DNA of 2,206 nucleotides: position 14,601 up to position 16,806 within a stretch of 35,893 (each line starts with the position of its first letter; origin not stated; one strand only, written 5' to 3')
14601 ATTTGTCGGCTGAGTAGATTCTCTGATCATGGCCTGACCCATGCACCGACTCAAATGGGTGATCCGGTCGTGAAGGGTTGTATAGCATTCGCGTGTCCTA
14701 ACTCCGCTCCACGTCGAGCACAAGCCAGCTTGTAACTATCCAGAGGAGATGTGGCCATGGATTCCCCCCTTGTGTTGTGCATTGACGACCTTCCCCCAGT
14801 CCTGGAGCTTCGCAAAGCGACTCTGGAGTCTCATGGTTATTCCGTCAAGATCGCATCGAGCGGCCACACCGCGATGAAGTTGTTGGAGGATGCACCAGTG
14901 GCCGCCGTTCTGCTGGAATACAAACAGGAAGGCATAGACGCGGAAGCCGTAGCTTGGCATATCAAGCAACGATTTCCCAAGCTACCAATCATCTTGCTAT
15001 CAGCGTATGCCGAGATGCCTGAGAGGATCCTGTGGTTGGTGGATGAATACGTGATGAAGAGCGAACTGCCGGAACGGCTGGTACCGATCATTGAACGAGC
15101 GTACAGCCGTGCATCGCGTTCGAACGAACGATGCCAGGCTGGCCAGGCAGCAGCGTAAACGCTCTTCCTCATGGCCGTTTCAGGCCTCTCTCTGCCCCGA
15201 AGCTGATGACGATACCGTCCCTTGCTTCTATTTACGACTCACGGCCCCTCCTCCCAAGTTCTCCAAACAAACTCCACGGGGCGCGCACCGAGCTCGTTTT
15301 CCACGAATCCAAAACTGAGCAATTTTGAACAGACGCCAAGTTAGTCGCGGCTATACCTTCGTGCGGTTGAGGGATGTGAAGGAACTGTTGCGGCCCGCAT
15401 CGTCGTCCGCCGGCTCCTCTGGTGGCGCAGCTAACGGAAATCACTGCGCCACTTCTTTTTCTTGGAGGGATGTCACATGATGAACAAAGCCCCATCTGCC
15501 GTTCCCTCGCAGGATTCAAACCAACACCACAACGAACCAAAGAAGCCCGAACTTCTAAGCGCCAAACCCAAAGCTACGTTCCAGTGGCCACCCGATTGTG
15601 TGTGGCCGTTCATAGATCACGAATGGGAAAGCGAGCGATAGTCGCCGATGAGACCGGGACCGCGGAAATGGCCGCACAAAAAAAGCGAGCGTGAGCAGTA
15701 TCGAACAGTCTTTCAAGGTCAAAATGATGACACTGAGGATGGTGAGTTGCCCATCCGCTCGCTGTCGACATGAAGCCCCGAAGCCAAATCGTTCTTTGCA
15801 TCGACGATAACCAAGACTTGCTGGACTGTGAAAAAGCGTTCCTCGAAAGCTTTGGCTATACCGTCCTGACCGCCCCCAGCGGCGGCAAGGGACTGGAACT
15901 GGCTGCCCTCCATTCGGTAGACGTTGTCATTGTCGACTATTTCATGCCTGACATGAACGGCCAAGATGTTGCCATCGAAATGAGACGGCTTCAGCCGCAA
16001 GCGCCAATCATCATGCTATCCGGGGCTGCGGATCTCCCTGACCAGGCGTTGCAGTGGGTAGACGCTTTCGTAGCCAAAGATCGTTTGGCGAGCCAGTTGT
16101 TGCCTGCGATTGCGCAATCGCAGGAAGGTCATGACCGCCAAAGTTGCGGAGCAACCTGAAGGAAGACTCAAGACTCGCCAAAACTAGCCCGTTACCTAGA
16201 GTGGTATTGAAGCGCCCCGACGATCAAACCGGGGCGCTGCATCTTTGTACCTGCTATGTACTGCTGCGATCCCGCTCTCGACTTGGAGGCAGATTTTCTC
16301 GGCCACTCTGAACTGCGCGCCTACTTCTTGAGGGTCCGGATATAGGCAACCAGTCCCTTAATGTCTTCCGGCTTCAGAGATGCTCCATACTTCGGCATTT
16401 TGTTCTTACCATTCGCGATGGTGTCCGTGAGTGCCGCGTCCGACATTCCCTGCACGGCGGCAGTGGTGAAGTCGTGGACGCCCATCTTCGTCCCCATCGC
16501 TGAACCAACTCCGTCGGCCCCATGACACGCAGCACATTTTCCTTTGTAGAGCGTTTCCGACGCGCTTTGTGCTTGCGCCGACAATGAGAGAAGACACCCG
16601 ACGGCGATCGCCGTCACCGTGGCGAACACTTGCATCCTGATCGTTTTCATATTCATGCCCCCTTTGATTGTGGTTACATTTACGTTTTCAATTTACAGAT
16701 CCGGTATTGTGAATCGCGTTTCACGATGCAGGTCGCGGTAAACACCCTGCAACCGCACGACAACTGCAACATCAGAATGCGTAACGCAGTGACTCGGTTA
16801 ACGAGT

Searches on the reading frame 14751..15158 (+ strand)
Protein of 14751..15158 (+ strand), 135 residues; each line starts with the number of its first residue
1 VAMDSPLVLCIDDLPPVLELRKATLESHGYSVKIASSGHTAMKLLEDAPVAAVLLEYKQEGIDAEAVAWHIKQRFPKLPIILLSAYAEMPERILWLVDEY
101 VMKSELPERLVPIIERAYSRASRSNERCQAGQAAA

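Call 40: search_protein_families(library=pfam, proteins=[window:14751-15158:+], max_evalue=0.01)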
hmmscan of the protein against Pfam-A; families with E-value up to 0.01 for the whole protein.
window:14751-15158:+ (135 aa): 1 family
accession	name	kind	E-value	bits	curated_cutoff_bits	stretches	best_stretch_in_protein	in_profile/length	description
PF00072.30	Response_reg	-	5.3e-11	43.1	30.2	1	8-111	1-107/111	Response regulator receiver domain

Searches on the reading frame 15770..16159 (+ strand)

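Call 40: search_protein_families(library=pfam, proteins=[window:15770-16159:+], max_evalue=0.01)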
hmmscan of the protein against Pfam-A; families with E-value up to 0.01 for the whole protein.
window:15770-16159:+ (129 aa): 1 family
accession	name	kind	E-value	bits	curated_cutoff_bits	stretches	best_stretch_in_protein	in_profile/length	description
PF00072.30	Response_reg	-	8.5e-18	65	30.2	1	8-91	1-84/111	Response regulator receiver domain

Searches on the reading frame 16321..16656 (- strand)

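Call 78: search_protein_families(library=pfam, proteins=[window:16321-16656:-], max_evalue=0.001)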
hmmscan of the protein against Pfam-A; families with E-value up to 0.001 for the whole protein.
window:16321-16656:- (111 aa): 2 families
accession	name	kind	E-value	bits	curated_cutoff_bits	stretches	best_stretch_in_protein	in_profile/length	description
PF13442.11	Cytochrome_CBB3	-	3.9e-15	56.4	27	1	32-106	5-68/68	Cytochrome C oxidase, cbb3-type, subunit III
PF00034.26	Cytochrom_C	-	4e-09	38.1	21.3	1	34-110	5-90/90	Cytochrome c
